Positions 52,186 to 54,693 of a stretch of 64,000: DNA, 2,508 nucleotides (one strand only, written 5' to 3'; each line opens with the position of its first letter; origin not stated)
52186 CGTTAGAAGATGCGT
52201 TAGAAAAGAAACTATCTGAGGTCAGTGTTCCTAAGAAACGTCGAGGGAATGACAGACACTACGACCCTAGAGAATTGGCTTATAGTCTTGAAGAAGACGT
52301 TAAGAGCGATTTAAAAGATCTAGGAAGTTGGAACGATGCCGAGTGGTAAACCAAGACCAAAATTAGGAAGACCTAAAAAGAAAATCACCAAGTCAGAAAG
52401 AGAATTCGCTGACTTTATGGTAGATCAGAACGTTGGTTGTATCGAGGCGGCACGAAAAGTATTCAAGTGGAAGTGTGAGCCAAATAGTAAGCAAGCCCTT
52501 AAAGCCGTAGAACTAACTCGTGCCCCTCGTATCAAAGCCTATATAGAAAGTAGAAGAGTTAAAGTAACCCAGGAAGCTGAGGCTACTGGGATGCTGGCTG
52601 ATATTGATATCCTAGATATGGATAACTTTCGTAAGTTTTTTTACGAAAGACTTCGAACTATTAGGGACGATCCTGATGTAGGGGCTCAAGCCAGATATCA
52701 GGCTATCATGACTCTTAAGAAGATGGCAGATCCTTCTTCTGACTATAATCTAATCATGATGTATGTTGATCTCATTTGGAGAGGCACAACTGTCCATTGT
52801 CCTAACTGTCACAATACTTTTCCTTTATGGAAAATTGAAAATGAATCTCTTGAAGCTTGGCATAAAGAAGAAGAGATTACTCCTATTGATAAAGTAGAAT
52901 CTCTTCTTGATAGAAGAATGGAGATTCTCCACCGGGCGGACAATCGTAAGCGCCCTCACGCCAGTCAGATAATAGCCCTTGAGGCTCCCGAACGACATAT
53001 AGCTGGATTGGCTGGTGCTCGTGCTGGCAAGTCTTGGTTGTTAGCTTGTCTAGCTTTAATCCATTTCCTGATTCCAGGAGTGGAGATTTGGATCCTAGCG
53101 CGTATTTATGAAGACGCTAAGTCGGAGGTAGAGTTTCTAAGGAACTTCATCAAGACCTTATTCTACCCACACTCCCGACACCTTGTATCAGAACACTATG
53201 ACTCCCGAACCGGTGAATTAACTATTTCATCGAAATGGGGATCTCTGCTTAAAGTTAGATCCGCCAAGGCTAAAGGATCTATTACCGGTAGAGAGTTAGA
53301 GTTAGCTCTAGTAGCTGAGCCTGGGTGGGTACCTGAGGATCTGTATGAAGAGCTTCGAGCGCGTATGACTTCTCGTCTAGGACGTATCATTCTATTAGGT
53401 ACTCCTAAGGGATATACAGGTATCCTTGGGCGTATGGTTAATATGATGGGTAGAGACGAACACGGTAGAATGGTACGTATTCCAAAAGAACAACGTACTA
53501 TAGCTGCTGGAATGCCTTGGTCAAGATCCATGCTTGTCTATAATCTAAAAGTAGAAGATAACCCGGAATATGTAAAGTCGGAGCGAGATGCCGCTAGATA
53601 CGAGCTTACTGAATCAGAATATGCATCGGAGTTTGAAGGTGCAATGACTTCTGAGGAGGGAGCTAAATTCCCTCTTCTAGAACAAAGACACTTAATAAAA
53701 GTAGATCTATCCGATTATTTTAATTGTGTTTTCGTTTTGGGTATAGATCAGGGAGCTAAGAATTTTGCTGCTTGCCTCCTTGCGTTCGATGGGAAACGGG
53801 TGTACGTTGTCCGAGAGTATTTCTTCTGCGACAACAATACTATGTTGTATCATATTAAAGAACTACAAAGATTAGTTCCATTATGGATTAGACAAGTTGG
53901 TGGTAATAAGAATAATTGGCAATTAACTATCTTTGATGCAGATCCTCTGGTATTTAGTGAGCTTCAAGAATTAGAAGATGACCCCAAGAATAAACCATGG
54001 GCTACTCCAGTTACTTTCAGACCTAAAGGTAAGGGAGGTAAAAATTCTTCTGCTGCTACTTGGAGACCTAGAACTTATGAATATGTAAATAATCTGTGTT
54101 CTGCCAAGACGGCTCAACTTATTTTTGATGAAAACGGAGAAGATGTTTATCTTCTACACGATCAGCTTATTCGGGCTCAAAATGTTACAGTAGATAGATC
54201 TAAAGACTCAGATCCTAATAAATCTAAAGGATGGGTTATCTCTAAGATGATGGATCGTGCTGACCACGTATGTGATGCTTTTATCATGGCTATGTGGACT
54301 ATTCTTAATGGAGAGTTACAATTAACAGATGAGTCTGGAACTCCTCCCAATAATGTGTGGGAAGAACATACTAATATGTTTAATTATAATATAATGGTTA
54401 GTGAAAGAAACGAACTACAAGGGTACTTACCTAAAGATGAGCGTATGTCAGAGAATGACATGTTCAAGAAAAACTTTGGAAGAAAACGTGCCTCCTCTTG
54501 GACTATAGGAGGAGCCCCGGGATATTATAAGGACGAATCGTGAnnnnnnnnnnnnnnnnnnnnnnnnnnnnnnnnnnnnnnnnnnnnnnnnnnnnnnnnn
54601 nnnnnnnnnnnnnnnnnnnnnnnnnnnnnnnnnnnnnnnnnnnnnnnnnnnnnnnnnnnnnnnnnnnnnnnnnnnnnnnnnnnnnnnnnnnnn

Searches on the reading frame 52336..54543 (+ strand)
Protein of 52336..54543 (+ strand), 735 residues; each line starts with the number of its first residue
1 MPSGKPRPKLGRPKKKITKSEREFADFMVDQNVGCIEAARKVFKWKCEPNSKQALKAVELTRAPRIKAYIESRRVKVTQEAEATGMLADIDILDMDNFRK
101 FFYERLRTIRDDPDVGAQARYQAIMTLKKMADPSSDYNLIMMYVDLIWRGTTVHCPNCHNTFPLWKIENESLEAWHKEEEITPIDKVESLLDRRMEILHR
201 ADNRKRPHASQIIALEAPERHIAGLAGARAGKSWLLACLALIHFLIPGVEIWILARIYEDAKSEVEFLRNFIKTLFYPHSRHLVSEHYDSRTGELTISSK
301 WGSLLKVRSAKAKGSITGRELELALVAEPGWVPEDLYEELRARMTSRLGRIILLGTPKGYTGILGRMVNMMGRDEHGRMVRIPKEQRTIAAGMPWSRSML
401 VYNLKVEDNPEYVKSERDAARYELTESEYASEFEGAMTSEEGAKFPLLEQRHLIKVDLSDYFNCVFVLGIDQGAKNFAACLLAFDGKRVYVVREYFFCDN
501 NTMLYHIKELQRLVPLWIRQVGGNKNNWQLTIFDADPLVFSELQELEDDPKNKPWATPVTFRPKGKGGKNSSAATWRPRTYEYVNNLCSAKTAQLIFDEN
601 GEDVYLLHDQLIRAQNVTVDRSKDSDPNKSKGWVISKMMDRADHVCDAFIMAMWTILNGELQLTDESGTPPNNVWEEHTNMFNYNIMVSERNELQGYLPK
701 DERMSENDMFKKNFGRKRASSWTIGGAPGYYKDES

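Call 10: search_dna_similar(query=window:52336-54543:+, collection=phages, mode=protein, max_rows=15)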
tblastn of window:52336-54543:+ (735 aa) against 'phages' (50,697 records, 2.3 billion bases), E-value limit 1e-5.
Records with a match: 11; places in all: 11; records where one place covers at least 80% of the query: 0.
Best place of each record, by identity: <60% 11.
By first word of the organism name: Proteus 10; Vibrio 1.
By host as written in the record: Proteus mirabilis 5; Proteus mirabilis H10_20 1; Proteus vulgaris 1; Proteus mirabilis 3b10_21 1; Proteus mirabilis H10.20 1; Proteus mirabilis B2 1; Vibrio harveyi AB 490822 1.
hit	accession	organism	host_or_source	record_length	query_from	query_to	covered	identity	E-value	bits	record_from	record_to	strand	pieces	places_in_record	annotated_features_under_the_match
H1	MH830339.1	Proteus phage Stubb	Proteus mirabilis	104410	206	502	40%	23.3%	7e-7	59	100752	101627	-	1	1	terminase large subunit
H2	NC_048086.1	Proteus phage Stubb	Proteus mirabilis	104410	206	502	40%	23.3%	7e-7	59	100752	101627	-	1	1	terminase large subunit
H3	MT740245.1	Proteus phage M4H10_20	Proteus mirabilis H10_20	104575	206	502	40%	23.3%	2e-6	58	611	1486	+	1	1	terminase large subunit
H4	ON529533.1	Proteus phage RP7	Proteus vulgaris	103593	206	502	40%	23.3%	2e-6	57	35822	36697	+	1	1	terminase large subunit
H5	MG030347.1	Proteus phage PM135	Proteus mirabilis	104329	206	502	40%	23.3%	2e-6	57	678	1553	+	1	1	terminase large subunit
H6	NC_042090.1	Proteus phage PM135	Proteus mirabilis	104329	206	502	40%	23.3%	2e-6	57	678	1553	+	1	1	terminase large subunit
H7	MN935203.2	Proteus phage VTCCBPA139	Proteus mirabilis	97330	206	502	40%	23.3%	2e-6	57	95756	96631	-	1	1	terminase large subunit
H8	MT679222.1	Proteus phage 2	Proteus mirabilis 3b10_21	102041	206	502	40%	23.3%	2e-6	57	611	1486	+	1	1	terminase large subunit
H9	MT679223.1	Proteus phage 1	Proteus mirabilis H10.20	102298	206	502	40%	23.3%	2e-6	57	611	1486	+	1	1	terminase large subunit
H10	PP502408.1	Proteus phage vB_PMC-PL1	Proteus mirabilis B2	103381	206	502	40%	23.3%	2e-6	57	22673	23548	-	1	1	terminase large subunit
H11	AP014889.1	Vibrio phage VCPH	Vibrio harveyi AB 490822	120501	207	502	40%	20.8%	7e-7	59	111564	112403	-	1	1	terminase large subunit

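Call 11: search_protein_families(library=pfam, proteins=[window:52336-54543:+])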
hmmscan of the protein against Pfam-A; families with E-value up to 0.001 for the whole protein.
window:52336-54543:+ (735 aa): 1 family
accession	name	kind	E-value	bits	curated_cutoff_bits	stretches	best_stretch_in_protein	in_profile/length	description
PF03237.21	Terminase_6N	-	5.6e-11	42.9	22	1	225-447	3-210/215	Terminase large subunit, T4likevirus-type, N-terminal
